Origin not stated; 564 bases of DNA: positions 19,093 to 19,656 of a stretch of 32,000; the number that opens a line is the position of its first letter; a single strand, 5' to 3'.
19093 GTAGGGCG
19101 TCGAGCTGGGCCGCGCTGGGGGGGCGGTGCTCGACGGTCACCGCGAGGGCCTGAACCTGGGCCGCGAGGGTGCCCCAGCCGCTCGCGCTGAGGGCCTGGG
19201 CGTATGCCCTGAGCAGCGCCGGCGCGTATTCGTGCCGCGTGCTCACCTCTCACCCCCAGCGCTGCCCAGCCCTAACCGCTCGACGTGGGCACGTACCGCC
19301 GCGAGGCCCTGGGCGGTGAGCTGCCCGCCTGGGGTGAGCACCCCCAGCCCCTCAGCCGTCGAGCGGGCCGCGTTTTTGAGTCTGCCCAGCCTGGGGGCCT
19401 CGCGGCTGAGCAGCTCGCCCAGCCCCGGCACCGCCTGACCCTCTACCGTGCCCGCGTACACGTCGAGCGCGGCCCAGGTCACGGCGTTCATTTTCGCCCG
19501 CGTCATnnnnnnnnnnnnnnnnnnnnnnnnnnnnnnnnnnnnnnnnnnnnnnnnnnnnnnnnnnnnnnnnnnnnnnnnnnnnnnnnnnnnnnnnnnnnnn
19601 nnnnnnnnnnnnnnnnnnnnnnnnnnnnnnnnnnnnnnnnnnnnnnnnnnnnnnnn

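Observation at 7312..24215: Island-specific 14-mer C(4-6)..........: at least 28 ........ cores in 17.5 kb, enriched at gene ends and read as Ser-Ala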

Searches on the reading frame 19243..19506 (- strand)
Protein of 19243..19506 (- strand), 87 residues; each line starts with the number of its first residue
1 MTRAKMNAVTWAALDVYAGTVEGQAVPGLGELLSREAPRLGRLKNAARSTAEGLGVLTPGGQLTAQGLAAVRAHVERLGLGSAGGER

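Call 10: search_protein_families(library=pfam, proteins=[window:19243-19506:-], max_evalue=0.01)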
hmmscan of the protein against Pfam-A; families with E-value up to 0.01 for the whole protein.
window:19243-19506:- (87 aa): 0 families

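Call 94: search_protein_families(library=pfam, proteins=[window:19243-19506:-], max_evalue=5)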
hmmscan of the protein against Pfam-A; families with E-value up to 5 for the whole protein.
window:19243-19506:- (87 aa): 0 families

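Call 111: find_homologous_proteins(query=window:19243-19506:-, max_evalue=0.001)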
Query window:19243-19506:- (87 aa): 17 proteins with E <= 0.001 among 29 candidates.
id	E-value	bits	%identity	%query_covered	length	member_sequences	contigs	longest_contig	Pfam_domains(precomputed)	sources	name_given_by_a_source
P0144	2.1e-40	154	92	100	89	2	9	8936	-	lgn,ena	-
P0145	2.4e-39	151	90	100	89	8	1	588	-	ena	-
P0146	9.1e-38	146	87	99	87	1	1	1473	-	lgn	-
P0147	1.3e-33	132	81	99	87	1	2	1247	-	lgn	-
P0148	1.7e-30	122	76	97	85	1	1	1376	-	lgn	-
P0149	1.7e-29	119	87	86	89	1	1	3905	-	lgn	-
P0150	3.4e-27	112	73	99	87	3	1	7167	-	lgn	-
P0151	7.1e-25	105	72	93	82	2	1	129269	-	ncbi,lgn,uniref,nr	ncbi:hypothetical protein [Deinococcus murrayi]|uniref:hypothetical protein n=1 Tax=Deinococcus murr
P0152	2.7e-22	96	66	100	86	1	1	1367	-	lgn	-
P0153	5.5e-22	95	65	95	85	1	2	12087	-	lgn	-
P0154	1.5e-21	94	72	74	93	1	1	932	-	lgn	-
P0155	6.6e-19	86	64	92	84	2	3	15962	-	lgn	-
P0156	8.2e-19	85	62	97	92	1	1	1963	-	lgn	-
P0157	1.7e-18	84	63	94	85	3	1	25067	-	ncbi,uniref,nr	ncbi:hypothetical protein [Deinococcus arenicola]|uniref:Uncharacterized protein n=1 Tax=Deinococcus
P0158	3.8e-18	83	63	93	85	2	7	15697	-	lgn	-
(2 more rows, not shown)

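Call 118: predict_structure(alignment_id=A3)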
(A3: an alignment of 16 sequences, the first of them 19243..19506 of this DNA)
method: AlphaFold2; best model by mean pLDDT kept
length: 87 residues; sequences in the alignment: 16
mean_pLDDT: 85.8   pTM: 0.76
mean pLDDT of the five models: 85.8, 84.6, 84.0, 83.1, 83.1
residues with pLDDT >= 90: 49; 70-90: 27; 50-70: 5; < 50: 6
segments of 3 or more residues with pLDDT < 50: 84-87
pLDDT, mean of each block of 10 residues (from residue 1): 71 94 90 88 91 95 94 88 52
secondary structure, 60 per line:
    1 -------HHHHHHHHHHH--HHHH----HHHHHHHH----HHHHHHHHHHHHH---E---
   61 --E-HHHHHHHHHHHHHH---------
elements in order: H8-18 H21-24 H29-36 H41-53 H65-78

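Call 120: fold_search(model_id=the predicted structure, library=pdb)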
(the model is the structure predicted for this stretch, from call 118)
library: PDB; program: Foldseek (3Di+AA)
matches with E <= 10: 50; with E <= 0.001: 0
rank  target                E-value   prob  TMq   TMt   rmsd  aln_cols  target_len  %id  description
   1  4w4j_A                1.4e+00  0.41  0.43  0.16   4.9        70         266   11  Crystal structure of EspG3 from the ESX-3 type VII secretion system of M. smegmatis (released 2014-10-01)
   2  5zc2_B                1.4e+00  0.41  0.49  0.16   6.4        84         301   20  Acinetobacter baumannii p-hydroxyphenylacetate 3-hydroxylase (HPAH), reductase component (C1) (released 2018-08-08)
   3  1tbx_A                1.5e+00  0.41  0.51  0.48   6.3        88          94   16  Crystal structure of SSV1 F-93 (released 2004-07-13)
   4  2lky_MODEL_1_A        1.5e+00  0.13  0.37  0.31  10.1        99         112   14  Solution structure of MSMEG_1053, the second DUF3349 annotated protein in the genome of Mycobacterium smegmati (released 2011-11-16)
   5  3l7w                  1.6e+00  0.38  0.53  0.44   6.7        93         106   12  The Crystal Structure of smu.1704 from Streptococcus mutans UA159 (released 2010-12-08)
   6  5zc2_A                1.6e+00  0.23  0.41  0.15   6.5        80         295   21  Acinetobacter baumannii p-hydroxyphenylacetate 3-hydroxylase (HPAH), reductase component (C1) (released 2018-08-08)
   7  5x80_D                2.5e+00  0.30  0.51  0.38   5.8        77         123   18  CRYSTAL STRUCTURE OF MYCOBACTERIUM TUBERCULOSIS MARR FAMILY PROTEIN RV2887 COMPLEX WITH SALICYLIC ACID (released 2017-08-09)
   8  6ez1_A                2.5e+00  0.21  0.48  0.39   6.6        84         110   20  Structure of h. salinarum RosR (vng0258) grown from NaBr (released 2018-08-22)
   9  8q00_A                2.7e+00  0.07  0.23  0.08   8.6        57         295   23  TssM-Ub-PA complex - A USP-like DUB from B. pseudomallei (193-430) reacted with Ub-PA (released 2023-12-13)
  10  9qbd_B                3.0e+00  0.14  0.44  0.37   8.2        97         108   11  Crystal structure of Brachyspira hampsonii PadR with Leu88 replaced by 3-aminotyrosine (released 2026-03-11)
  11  5x80_C                3.4e+00  0.25  0.52  0.39   5.9        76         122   18  CRYSTAL STRUCTURE OF MYCOBACTERIUM TUBERCULOSIS MARR FAMILY PROTEIN RV2887 COMPLEX WITH SALICYLIC ACID (released 2017-08-09)
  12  4w4j_B                3.4e+00  0.21  0.43  0.16   4.9        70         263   11  Crystal structure of EspG3 from the ESX-3 type VII secretion system of M. smegmatis (released 2014-10-01)
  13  8q00_C                3.6e+00  0.06  0.23  0.08   8.6        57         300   23  TssM-Ub-PA complex - A USP-like DUB from B. pseudomallei (193-430) reacted with Ub-PA (released 2023-12-13)
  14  6nen                  4.1e+00  0.06  0.26  0.17  11.2        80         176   15  Catalytic domain of Proteus mirabilis ScsC (released 2019-03-06)
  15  7jms_C                4.1e+00  0.01  0.14  0.11  12.7        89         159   17  Structure of the Hazara virus OTU bound to ubiquitin (released 2020-10-21)
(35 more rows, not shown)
